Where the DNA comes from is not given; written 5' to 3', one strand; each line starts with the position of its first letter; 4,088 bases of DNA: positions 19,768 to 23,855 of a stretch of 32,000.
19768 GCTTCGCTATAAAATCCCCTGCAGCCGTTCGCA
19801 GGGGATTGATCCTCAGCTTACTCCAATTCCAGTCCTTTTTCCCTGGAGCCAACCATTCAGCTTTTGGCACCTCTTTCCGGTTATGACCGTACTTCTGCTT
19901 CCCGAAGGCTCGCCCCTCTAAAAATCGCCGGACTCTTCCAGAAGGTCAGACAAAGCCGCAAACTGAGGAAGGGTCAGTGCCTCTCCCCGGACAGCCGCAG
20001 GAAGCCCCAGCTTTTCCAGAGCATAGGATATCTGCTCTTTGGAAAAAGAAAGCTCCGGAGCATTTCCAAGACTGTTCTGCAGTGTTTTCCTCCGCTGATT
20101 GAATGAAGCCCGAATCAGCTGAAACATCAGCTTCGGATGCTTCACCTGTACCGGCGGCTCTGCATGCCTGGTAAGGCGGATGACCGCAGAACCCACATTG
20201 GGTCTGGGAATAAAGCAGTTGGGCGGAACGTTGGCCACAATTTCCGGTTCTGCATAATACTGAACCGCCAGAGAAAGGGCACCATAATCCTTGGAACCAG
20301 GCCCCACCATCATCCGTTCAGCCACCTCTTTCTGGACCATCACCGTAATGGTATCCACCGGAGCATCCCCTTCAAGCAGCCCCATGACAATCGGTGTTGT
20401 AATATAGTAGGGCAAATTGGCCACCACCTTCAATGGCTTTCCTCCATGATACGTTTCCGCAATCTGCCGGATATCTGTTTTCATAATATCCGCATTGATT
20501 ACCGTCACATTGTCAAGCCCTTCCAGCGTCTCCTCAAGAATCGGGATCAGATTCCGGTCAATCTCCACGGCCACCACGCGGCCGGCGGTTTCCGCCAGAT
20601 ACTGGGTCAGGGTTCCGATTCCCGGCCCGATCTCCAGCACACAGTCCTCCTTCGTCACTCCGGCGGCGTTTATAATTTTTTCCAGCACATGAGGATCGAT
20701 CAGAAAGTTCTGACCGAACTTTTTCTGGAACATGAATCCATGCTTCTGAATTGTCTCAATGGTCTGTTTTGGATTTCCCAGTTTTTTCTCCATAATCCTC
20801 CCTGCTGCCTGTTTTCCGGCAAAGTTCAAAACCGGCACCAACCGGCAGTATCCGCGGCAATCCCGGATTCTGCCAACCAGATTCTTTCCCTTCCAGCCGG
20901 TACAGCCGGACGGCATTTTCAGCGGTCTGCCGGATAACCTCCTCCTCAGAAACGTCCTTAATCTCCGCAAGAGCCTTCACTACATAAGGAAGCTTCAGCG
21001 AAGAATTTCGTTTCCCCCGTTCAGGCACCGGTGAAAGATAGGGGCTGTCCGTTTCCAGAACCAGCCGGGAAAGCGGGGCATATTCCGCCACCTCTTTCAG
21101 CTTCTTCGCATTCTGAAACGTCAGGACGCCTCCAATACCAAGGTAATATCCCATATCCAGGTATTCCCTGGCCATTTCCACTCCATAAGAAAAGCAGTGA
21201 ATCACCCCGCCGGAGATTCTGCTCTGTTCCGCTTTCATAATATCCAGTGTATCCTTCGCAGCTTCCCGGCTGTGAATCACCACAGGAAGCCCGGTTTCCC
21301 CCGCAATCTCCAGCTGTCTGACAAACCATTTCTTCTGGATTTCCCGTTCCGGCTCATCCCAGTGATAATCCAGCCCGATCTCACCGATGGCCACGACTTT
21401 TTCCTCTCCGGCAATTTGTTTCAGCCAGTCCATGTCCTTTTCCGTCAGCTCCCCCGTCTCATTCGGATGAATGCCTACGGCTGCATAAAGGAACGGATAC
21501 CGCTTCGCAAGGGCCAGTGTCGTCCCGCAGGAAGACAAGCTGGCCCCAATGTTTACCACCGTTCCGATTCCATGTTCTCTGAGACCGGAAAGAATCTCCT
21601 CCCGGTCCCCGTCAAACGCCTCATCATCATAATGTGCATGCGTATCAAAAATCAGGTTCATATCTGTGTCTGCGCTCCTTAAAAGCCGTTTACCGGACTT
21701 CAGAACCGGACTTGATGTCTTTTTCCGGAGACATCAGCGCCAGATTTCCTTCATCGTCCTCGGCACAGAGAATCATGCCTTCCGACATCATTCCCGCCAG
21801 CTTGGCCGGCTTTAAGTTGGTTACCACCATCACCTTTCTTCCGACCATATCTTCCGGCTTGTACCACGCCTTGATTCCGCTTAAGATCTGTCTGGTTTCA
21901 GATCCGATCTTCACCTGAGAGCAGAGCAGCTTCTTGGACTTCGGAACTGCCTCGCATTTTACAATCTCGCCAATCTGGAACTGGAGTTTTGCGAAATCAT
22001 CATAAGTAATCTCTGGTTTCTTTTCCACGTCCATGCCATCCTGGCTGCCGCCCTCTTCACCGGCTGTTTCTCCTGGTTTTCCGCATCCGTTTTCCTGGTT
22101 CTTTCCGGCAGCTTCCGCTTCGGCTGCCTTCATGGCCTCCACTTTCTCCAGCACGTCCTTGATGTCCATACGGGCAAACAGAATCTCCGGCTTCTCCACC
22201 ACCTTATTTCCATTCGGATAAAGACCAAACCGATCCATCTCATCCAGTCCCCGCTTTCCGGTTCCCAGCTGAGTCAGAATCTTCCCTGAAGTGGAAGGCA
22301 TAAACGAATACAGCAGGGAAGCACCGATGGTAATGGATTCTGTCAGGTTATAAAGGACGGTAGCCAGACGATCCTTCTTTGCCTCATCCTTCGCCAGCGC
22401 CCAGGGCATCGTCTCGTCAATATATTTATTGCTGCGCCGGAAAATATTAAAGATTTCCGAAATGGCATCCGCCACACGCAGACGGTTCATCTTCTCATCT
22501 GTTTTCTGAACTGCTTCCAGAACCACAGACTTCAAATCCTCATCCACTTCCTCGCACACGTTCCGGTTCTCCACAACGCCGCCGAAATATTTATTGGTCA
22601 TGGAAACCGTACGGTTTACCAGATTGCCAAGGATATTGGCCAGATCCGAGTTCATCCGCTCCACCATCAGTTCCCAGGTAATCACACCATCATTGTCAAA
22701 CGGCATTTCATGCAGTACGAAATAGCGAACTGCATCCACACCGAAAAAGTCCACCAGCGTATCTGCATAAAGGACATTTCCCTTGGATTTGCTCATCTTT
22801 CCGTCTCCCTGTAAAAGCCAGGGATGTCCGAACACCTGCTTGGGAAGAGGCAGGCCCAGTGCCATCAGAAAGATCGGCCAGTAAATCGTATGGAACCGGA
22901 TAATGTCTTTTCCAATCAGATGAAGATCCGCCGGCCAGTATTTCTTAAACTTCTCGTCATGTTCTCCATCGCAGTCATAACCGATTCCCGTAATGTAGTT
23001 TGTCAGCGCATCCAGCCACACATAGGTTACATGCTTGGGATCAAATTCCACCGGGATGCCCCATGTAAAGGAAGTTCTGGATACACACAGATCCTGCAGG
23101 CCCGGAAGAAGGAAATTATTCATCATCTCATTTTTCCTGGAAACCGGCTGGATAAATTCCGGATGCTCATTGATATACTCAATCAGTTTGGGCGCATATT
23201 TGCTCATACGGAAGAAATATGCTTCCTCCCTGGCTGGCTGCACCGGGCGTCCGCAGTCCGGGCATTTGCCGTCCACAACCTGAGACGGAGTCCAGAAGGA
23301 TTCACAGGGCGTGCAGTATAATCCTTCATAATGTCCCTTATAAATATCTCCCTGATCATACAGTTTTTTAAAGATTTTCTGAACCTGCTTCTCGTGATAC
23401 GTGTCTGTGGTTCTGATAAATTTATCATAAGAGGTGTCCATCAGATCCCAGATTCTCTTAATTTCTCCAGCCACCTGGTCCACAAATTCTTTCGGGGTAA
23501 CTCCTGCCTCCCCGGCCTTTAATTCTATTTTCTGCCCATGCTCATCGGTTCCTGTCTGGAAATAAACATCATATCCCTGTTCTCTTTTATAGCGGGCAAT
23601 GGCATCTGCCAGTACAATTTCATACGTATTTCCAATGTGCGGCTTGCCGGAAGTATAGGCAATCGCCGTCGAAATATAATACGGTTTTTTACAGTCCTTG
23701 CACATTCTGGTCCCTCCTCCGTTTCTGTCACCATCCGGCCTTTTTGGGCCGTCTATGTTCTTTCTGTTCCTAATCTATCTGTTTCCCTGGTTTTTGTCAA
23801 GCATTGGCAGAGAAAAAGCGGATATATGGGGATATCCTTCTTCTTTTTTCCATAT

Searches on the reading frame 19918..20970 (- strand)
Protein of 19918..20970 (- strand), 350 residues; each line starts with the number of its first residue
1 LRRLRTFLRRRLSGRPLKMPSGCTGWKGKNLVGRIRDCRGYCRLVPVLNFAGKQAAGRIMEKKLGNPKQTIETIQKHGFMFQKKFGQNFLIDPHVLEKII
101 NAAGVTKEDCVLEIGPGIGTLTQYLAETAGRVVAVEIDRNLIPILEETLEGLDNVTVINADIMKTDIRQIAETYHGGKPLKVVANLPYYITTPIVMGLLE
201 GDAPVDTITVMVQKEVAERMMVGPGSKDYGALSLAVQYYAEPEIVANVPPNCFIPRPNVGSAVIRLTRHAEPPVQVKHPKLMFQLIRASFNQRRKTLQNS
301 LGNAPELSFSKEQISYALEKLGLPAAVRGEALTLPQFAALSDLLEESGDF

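Call 80: search_protein_families(library=pfam, proteins=[window:19918-20970:-], max_evalue=0.00001)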
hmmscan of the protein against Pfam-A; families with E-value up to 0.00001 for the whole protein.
window:19918-20970:- (350 aa): 2 families
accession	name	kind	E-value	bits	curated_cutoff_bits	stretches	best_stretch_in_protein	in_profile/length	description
PF00398.26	RrnaAD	-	1.3e-70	238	24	1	80-315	3-233/263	Ribosomal RNA adenine dimethylase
PF13649.12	Methyltransf_25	-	2.7e-06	28.4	27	1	111-166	1-59/97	Methyltransferase domain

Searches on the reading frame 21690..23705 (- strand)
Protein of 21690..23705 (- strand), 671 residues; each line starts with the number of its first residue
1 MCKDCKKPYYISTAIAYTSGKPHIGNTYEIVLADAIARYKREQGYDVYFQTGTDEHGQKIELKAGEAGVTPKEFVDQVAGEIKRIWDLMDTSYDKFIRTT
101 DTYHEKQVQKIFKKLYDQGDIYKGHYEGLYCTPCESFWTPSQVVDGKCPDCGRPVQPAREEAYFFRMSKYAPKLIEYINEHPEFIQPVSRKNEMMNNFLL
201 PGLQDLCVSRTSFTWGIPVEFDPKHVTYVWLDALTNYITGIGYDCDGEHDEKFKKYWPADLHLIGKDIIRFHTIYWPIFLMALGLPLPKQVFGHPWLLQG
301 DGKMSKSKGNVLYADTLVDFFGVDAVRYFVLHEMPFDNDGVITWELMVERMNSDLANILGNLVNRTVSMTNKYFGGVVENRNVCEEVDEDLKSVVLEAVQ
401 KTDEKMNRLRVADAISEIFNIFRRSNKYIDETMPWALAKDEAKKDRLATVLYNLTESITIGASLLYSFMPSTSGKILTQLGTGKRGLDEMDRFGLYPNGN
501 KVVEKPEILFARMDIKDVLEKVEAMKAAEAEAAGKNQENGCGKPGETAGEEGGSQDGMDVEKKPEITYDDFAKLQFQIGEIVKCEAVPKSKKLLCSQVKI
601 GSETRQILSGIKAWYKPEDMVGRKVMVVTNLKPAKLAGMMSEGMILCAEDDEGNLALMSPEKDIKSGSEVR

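Call 80: search_protein_families(library=pfam, proteins=[window:21690-23705:-], max_evalue=0.00001)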
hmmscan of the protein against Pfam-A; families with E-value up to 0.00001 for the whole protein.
window:21690-23705:- (671 aa): 6 families
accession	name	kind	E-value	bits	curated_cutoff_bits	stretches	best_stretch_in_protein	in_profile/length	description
PF09334.17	tRNA-synt_1g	-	8.8e-113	377.4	20.1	2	159-366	180-390/391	tRNA synthetases class I (M)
PF00133.28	tRNA-synt_1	-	4.9e-32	111.6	22.7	2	4-219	20-243/414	tRNA synthetases class I (I, L, M and V)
PF01588.26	tRNA_bind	-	1.1e-29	102.8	27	1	577-668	2-95/96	Putative tRNA binding domain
PF01921.24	tRNA-synt_1f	-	3.2e-09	36.6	27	0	264-336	240-315/360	tRNA synthetases class I (K)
PF01406.26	tRNA-synt_1e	-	3.3e-08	33.7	27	0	20-125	21-125/301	tRNA synthetases class I (C) catalytic domain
PF19303.5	Anticodon_3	-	9.2e-08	32.5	23.5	1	386-516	9-138/152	Anticodon binding domain of methionyl tRNA ligase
